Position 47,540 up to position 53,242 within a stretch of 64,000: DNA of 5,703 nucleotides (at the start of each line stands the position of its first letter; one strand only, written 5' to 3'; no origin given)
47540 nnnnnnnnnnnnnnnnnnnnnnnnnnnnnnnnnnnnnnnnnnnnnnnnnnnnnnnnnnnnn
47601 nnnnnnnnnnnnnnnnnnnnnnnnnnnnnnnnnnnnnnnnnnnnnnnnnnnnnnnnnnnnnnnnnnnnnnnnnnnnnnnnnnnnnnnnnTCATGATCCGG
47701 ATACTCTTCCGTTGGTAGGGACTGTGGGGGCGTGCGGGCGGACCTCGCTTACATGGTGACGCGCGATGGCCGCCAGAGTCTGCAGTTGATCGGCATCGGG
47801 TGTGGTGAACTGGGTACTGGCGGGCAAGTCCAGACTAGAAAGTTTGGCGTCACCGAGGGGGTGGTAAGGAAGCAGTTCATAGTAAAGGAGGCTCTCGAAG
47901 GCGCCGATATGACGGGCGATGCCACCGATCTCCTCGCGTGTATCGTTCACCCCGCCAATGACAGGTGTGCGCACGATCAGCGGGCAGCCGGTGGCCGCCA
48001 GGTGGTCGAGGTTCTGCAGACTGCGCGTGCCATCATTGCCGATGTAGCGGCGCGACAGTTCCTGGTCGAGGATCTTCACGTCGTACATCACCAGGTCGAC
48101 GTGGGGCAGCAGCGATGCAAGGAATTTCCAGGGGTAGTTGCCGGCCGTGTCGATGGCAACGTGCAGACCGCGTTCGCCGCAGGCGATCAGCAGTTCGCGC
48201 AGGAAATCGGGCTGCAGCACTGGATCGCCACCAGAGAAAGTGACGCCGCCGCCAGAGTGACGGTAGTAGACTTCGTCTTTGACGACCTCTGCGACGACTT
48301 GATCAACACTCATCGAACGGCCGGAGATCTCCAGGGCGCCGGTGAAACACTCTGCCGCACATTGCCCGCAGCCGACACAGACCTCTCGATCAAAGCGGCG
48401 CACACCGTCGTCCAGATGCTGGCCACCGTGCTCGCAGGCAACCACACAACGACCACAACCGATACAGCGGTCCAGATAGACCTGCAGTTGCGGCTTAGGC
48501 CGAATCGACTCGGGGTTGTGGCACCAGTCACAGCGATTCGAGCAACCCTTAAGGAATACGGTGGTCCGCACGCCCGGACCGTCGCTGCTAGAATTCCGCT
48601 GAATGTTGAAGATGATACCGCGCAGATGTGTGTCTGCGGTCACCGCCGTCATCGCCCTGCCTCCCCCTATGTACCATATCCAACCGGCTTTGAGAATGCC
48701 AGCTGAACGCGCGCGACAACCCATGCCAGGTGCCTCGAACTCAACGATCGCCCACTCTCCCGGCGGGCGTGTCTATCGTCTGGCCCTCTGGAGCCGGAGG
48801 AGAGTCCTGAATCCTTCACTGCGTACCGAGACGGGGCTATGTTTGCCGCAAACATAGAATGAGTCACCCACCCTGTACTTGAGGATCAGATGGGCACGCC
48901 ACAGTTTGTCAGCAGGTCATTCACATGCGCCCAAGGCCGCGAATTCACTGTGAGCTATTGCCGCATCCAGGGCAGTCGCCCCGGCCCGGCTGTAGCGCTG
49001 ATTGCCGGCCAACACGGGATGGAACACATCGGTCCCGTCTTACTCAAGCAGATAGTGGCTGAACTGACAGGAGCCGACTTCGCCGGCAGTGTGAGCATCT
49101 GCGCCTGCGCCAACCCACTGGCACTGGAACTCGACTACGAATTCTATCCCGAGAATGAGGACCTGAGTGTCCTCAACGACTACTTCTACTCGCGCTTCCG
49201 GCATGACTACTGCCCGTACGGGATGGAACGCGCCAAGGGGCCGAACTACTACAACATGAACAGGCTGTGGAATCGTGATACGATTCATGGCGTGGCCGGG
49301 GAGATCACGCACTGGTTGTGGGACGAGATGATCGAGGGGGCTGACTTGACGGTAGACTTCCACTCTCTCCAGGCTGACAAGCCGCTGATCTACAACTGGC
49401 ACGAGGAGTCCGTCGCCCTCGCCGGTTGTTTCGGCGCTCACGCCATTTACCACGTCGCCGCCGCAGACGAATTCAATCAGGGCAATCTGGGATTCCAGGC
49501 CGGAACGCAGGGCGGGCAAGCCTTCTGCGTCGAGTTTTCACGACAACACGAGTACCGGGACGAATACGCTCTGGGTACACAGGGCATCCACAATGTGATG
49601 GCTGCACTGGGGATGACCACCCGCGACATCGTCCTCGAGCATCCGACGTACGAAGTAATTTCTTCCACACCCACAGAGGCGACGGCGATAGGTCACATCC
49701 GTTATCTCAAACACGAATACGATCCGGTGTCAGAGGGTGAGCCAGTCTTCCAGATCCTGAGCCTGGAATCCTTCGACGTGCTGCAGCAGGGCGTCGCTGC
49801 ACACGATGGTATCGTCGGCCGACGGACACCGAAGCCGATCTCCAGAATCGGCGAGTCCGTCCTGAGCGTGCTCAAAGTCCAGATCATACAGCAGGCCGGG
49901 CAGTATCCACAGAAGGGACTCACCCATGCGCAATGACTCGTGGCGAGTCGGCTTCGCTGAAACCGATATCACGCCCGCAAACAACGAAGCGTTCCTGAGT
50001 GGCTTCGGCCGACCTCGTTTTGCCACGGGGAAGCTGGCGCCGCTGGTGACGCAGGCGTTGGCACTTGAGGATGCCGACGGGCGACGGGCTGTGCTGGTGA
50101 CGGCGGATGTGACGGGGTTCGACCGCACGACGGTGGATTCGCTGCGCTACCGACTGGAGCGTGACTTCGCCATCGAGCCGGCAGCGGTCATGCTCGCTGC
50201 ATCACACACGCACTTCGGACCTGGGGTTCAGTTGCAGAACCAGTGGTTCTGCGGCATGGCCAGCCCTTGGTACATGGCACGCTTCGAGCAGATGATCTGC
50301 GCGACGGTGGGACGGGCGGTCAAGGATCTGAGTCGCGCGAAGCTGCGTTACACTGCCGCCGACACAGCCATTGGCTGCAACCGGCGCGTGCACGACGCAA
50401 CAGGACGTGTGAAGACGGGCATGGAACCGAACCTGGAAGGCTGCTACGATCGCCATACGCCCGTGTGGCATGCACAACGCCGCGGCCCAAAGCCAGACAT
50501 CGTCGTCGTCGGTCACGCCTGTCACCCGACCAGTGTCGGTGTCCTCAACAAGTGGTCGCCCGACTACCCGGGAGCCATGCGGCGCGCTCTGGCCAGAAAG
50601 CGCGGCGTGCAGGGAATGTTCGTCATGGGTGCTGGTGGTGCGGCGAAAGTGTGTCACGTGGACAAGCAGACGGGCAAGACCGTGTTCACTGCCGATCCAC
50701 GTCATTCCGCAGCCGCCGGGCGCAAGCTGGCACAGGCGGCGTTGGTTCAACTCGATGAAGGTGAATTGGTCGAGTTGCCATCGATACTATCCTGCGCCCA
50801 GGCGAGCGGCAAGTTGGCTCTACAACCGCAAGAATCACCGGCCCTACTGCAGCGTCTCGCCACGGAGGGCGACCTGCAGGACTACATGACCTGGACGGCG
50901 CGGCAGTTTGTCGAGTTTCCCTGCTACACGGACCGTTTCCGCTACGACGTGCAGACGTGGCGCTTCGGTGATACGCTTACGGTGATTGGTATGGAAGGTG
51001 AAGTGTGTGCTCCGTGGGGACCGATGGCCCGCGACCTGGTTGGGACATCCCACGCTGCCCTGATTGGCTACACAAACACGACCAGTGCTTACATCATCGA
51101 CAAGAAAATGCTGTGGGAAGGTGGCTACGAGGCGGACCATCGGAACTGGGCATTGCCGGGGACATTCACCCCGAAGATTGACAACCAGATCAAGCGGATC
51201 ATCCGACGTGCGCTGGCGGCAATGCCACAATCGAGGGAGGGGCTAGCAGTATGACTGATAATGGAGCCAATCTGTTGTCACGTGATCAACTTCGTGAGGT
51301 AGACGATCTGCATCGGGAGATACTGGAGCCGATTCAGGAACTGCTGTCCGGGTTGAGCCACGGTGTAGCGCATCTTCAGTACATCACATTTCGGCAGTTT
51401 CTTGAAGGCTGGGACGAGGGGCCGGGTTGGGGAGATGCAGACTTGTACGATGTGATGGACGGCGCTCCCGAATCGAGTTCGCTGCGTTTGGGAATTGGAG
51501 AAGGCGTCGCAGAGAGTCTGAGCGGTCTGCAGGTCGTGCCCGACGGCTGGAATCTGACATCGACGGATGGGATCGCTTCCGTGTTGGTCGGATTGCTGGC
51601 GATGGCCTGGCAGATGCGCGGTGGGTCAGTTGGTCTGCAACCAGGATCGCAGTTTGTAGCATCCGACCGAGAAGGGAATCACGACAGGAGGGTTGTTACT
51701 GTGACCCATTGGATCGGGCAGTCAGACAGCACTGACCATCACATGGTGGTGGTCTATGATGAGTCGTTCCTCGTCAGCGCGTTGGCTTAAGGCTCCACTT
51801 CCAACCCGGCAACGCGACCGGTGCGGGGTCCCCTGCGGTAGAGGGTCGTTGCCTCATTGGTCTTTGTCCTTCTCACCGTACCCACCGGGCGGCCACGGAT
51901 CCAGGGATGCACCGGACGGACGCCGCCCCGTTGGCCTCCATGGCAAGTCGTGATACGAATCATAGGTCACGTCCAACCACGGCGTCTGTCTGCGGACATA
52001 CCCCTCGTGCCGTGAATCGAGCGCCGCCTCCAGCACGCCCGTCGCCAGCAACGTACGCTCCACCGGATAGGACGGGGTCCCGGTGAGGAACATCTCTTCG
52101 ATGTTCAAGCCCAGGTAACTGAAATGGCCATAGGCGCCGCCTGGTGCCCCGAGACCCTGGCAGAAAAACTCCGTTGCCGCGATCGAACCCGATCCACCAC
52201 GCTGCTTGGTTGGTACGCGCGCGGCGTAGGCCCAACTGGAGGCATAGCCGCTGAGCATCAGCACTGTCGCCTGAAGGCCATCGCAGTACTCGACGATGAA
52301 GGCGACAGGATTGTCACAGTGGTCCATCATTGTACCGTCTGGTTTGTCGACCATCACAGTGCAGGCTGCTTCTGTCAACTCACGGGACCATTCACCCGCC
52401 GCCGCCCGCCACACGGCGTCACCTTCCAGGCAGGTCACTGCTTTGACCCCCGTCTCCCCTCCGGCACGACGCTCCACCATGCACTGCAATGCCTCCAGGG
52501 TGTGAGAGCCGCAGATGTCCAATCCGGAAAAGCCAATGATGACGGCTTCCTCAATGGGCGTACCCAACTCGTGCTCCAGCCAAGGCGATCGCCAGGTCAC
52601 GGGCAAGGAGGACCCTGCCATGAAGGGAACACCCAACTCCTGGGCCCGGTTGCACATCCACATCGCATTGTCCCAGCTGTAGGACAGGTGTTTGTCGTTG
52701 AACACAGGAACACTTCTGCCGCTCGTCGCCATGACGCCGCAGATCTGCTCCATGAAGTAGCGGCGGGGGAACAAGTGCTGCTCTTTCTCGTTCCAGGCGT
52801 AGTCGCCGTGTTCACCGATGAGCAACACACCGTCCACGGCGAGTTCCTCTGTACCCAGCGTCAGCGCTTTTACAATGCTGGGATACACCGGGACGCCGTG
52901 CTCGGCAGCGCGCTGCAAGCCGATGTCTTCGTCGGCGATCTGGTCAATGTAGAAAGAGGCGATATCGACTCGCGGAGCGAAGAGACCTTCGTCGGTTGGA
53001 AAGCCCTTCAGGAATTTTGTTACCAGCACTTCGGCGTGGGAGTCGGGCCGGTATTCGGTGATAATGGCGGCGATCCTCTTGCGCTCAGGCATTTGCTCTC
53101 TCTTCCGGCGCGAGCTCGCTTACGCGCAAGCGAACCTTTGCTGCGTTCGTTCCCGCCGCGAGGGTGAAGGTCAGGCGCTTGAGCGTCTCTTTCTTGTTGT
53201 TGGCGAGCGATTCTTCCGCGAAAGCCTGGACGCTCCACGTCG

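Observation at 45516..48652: Short, divergent glycyl-radical enzyme with a G-C-N-W thiyl loop, plus its activase, in an unfamiliar context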

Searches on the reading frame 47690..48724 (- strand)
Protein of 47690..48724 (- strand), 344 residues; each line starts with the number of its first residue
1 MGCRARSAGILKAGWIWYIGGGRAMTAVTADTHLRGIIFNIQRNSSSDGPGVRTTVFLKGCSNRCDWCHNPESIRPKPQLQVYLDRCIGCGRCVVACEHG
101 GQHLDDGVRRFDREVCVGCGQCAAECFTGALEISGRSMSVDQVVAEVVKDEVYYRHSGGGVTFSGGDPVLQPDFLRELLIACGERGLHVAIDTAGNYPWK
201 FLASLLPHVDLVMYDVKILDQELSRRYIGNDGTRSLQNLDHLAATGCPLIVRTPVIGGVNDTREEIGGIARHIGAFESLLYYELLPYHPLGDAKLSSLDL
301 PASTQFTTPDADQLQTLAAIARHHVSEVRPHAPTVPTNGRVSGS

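Call 3: search_protein_families(library=pfam, proteins=[window:47690-48724:-], max_evalue=0.01)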
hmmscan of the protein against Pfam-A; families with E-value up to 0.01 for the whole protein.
window:47690-48724:- (344 aa): 13 families
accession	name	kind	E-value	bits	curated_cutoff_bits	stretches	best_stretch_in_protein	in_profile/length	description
PF04055.27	Radical_SAM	-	8e-17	62.4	29.5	1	126-265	14-161/166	Radical SAM superfamily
PF00037.32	Fer4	-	4.4e-12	45.7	21.1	2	111-132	3-24/24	4Fe-4S binding domain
PF13353.11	Fer4_12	-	2.7e-11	44.3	22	2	48-77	2-31/137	4Fe-4S single cluster domain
PF12837.12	Fer4_6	-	5.5e-09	36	25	2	85-100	7-22/24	4Fe-4S binding domain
PF12838.12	Fer4_7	-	1.9e-08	35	27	1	86-130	1-52/52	4Fe-4S dicluster domain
PF13187.11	Fer4_9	-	7e-06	26.4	27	1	86-130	1-51/52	4Fe-4S dicluster domain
PF14697.11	Fer4_21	-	1.8e-05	25.2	35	1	85-128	6-53/59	4Fe-4S dicluster domain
PF12797.12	Fer4_2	-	3.8e-05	23.8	24.5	1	83-97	6-20/22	4Fe-4S binding domain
PF13237.11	Fer4_10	-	5.3e-05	23.5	25.5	1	84-126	6-52/53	4Fe-4S dicluster domain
PF13459.11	Fer4_15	-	0.00062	20.9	22.4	0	111-132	3-23/66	4Fe-4S single cluster domain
PF12800.12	Fer4_4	-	0.00075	20.1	24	1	85-97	2-14/17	4Fe-4S binding domain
PF13183.11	Fer4_8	-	0.0028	18.6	27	0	115-129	4-18/68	4Fe-4S dicluster domain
PF25160.1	LdpA_Fe-S-bd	-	0.0056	16.9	27.6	0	61-100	5-41/49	LdpA Fe-S cluster-binding domain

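Call 4: search_protein_families(library=ncbifam, proteins=[window:47690-48724:-], max_evalue=0.01)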
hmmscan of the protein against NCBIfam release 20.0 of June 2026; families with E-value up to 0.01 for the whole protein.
window:47690-48724:- (344 aa): 61 families (the best 25 are shown)
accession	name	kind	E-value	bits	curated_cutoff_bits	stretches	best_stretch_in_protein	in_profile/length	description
TIGR02494.1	PFLE_PFLC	subfamily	3e-93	312.3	174.35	1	38-321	1-289/293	glycyl-radical enzyme activating protein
NF043069.1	T4HPD_activ_SAM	equivalog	2.1e-87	293.2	425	1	36-320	2-287/299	trans-4-hydroxy-L-proline dehydratase activase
NF048010.1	SfplDhtActHpsHDes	equivalog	2.4e-81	272.8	430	1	33-319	3-296/298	(2S)-3-sulfopropanediol dehydratase activating enzyme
NF048008.1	SfplDhtActHpfHKleb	equivalog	2.6e-68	230.6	500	1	37-315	1-286/308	(2S)-3-sulfopropanediol dehydratase activating enzyme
TIGR04395.1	cutC_activ_rSAM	equivalog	1.8e-67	227.8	360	1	36-301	5-276/309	choline TMA-lyase-activating enzyme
TIGR04003.1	rSAM_BssD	equivalog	2.2e-67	227.5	496.45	1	37-310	2-282/314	[benzylsuccinate synthase]-activating enzyme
NF033719.1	ind_deCO2_activ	equivalog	3.7e-67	226.8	425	1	36-322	1-294/302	indoleacetate decarboxylase activase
NF033717.2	HPDL_rSAM_activ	equivalog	5.9e-62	209.7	420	1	35-303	3-277/311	4-hydroxyphenylacetate decarboxylase activase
NF007483.0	PRK10076.1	equivalog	4.9e-56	190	326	2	115-322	75-282/292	[formate-C-acetyltransferase]-activating enzyme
TIGR02493.1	PFLA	equivalog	3.9e-48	163.9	231.75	2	133-322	41-233/235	pyruvate formate-lyase-activating protein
TIGR04041.1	activase_YjjW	hypoth_equivalog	1.3e-47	162.6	250.2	1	37-295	3-246/276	YjjW family glycine radical enzyme activase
NF008356.0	PRK11145.1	equivalog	6e-36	124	375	2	134-320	47-236/246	pyruvate formate lyase 1-activating protein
TIGR02495.1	NrdG2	equivalog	2.3e-18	66.2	131.15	2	159-278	64-185/193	anaerobic ribonucleoside-triphosphate reductase activating protein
TIGR02491.1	NrdG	equivalog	3.5e-11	43.3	126.1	1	39-76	3-40/154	anaerobic ribonucleoside-triphosphate reductase activating protein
NF040864.1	HgcB_ferredoxin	equivalog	4.8e-09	35.9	99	1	80-136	9-66/93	mercury methylation ferredoxin HgcB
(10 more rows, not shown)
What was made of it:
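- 47690..48652 (-): GRE-activating radical-SAM enzyme (320 aa from Met25; the ORF extends to 48724). TIGR02494 312 bits (cut-off 174), Radical_SAM plus Fer4 domains (calls 3, 4).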

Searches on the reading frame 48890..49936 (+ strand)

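Call 3: search_protein_families(library=pfam, proteins=[window:48890-49936:+], max_evalue=0.01)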
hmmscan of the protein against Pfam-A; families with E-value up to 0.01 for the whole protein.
window:48890-49936:+ (348 aa): 1 family
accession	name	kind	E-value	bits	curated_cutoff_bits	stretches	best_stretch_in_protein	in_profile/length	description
PF24827.1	AstE_AspA_cat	-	4.4e-11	43.1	25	1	31-236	1-188/192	Succinylglutamate desuccinylase/Aspartoacylase catalytic domain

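Call 4: search_protein_families(library=ncbifam, proteins=[window:48890-49936:+], max_evalue=0.01)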
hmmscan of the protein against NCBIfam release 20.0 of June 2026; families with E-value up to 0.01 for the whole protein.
window:48890-49936:+ (348 aa): 2 families
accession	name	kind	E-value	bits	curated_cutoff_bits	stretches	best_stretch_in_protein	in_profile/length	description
TIGR02994.1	ectoine_eutE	equivalog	0.00016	20.8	402.7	0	31-75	46-90/325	N(2)-acetyl-L-2,4-diaminobutanoate deacetylase DoeB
NF002601.0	PRK02259.1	equivalog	0.00085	18.5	180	0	34-82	6-54/293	aspartoacylase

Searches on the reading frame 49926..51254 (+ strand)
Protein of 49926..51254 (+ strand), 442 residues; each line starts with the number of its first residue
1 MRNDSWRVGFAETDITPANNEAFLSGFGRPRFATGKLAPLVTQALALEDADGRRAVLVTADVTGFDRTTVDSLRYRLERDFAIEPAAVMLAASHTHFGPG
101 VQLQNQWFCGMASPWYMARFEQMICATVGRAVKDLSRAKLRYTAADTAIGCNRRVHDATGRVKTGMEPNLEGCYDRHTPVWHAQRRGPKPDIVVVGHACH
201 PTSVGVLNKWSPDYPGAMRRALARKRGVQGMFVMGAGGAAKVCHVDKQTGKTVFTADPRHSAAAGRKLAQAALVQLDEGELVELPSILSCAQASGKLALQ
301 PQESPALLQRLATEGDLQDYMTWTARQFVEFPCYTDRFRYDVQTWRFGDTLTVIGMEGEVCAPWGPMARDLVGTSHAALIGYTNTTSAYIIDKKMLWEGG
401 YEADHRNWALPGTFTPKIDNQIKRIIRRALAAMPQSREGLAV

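Call 3: search_protein_families(library=pfam, proteins=[window:49926-51254:+], max_evalue=0.01)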
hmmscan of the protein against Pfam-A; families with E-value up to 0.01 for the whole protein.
window:49926-51254:+ (442 aa): 1 family
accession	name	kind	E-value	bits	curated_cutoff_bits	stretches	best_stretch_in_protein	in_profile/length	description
PF04734.18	Ceramidase_alk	-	2.8e-08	33.3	32.1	1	7-146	2-148/509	Neutral/alkaline non-lysosomal ceramidase, N-terminal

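Call 4: search_protein_families(library=ncbifam, proteins=[window:49926-51254:+], max_evalue=0.01)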
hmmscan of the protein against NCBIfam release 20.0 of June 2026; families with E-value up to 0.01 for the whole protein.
window:49926-51254:+ (442 aa): 0 families

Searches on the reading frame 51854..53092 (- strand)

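Call 3: search_protein_families(library=pfam, proteins=[window:51854-53092:-], max_evalue=0.01)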
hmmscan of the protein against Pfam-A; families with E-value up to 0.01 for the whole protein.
window:51854-53092:- (412 aa): 1 family
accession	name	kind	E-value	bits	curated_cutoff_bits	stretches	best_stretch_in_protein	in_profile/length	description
PF11011.13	DUF2849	-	0.002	19.2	22.5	1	219-245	6-32/86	Protein of unknown function (DUF2849)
